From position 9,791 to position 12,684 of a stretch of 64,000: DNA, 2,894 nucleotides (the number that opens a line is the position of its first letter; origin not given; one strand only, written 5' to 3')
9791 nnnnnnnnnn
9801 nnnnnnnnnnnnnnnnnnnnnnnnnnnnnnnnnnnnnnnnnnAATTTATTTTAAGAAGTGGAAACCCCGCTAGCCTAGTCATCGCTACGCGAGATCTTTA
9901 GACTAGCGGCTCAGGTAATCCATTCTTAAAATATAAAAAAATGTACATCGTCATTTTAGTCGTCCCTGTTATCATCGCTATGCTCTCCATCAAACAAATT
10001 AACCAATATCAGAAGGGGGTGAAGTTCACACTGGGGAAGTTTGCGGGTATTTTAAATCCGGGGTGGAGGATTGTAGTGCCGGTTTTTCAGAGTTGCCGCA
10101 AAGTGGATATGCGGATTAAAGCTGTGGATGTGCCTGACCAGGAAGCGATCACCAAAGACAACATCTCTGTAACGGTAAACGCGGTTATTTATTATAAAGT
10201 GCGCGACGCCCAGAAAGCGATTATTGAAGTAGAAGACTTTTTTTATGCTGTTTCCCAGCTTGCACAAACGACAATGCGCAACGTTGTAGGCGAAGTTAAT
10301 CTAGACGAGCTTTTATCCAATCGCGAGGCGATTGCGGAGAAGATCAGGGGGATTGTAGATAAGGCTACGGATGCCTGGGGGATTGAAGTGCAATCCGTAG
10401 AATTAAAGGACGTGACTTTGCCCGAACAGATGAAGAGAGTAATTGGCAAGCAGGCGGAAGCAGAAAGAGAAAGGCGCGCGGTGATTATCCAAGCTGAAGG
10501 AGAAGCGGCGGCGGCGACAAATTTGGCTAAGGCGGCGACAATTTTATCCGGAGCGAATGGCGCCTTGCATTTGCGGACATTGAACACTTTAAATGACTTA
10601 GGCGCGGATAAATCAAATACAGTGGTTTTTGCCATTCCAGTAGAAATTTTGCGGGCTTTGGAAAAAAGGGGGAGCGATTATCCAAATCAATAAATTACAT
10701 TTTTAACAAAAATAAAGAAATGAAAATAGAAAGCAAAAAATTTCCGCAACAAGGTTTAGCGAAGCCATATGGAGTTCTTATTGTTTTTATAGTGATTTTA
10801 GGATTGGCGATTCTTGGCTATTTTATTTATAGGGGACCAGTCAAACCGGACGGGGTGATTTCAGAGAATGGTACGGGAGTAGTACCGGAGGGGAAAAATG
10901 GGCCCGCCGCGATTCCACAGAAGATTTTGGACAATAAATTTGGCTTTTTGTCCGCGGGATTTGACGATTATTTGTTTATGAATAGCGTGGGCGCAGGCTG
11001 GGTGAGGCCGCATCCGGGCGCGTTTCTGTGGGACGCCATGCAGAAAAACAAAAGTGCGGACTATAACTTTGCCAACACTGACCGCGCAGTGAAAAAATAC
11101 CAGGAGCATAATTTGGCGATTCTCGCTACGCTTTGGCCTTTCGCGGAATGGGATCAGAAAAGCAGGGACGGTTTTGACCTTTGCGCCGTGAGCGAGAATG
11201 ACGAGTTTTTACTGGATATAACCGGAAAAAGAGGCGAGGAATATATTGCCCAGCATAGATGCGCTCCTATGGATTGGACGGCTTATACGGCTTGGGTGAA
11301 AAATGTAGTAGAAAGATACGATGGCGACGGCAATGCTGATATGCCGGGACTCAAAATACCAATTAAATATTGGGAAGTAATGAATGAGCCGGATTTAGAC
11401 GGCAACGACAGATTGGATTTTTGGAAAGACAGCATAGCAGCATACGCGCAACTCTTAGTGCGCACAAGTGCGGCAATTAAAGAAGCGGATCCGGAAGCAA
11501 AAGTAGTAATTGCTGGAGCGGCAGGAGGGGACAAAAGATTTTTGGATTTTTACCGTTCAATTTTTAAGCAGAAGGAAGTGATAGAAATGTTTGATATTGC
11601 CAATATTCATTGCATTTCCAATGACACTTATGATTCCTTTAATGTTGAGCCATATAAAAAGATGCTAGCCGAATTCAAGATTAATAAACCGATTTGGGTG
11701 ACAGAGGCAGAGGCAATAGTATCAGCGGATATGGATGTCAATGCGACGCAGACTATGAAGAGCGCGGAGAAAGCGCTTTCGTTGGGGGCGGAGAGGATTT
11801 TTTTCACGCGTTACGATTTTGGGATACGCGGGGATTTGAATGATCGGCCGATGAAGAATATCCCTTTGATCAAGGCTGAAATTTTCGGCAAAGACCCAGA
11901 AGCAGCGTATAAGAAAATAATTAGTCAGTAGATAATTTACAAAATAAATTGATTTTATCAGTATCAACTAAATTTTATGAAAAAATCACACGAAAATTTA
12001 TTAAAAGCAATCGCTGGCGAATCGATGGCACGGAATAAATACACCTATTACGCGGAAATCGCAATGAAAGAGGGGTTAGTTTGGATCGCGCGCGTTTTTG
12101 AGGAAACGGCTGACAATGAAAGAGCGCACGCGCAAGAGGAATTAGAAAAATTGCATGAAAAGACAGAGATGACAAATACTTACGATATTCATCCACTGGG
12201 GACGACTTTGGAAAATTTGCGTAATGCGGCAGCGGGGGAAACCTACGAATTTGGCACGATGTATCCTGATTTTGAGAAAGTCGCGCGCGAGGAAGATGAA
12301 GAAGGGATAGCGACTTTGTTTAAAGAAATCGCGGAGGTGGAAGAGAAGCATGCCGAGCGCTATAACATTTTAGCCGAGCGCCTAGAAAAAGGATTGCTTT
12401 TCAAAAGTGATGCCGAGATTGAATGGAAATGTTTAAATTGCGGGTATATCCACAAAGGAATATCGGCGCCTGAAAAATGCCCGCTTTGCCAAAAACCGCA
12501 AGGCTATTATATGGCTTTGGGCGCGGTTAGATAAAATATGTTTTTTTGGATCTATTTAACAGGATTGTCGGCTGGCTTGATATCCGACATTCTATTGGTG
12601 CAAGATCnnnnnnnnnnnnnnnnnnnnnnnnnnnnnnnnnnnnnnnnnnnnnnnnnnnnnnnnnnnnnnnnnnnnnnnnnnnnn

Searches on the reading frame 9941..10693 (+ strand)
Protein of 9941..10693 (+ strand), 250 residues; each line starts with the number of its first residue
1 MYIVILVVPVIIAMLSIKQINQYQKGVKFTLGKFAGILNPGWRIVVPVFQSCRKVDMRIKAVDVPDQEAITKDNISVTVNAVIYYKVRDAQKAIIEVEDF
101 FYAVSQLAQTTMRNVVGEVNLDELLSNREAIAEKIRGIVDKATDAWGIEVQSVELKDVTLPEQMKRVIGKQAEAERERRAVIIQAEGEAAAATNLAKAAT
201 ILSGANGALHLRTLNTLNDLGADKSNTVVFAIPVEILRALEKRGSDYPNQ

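Call 74: search_protein_families(library=pfam, proteins=[window:9941-10693:+], max_evalue=0.001)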
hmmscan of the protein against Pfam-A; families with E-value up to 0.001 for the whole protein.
window:9941-10693:+ (250 aa): 2 families
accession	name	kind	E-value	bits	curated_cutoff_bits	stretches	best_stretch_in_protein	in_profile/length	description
PF01145.31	Band_7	-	3.5e-43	148.1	23.6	1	18-189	1-176/176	SPFH domain / Band 7 family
PF13421.11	Band_7_1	-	3.2e-06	27.4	24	1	104-173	137-208/211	SPFH domain-Band 7 family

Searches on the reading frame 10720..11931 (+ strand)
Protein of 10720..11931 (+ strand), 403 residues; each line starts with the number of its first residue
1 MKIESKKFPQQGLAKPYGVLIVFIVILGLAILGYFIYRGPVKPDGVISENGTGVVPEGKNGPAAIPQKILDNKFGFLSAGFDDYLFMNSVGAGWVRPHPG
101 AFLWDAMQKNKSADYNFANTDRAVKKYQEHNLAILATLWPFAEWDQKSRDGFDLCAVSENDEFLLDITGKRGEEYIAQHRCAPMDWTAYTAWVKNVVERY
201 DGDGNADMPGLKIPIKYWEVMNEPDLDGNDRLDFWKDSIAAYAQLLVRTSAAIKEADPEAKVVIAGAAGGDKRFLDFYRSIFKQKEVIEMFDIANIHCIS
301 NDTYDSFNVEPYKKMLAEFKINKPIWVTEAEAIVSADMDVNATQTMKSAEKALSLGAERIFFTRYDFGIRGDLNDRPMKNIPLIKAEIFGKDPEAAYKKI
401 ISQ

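Call 52: search_protein_families(library=pfam, proteins=[window:10720-11931:+], max_evalue=0.001)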
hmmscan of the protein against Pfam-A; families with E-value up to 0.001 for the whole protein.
window:10720-11931:+ (403 aa): 1 family
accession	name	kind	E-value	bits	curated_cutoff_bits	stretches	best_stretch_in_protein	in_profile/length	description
PF11790.14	Glyco_hydro_cc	-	0.00059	19.9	21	1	183-354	43-194/237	Glycosyl hydrolase catalytic core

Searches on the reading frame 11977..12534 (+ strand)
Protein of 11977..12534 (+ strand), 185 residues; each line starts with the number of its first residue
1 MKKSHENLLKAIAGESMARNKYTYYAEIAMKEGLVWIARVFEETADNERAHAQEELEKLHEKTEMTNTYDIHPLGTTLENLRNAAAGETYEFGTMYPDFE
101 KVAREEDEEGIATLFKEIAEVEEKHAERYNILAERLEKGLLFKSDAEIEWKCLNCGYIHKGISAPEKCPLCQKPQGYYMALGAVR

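Call 52: search_protein_families(library=pfam, proteins=[window:11977-12534:+], max_evalue=0.001)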
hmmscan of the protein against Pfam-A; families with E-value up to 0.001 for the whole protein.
window:11977-12534:+ (185 aa): 4 families
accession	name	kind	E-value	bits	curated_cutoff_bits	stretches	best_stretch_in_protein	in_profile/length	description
PF02915.23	Rubrerythrin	-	2.9e-24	86.4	22.8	1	6-130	1-134/137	Rubrerythrin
PF21349.2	RUBY_RBDX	-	3.8e-12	45.9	26.5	1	150-178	1-29/30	Rubrerythrin, rubredoxin-like domain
PF00210.30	Ferritin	-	3.4e-05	24.2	24.5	1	7-137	3-140/142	Ferritin-like domain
PF23458.2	DUF7130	-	8.3e-05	22.9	35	1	144-175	48-80/89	Domain of unknown function (DUF7130)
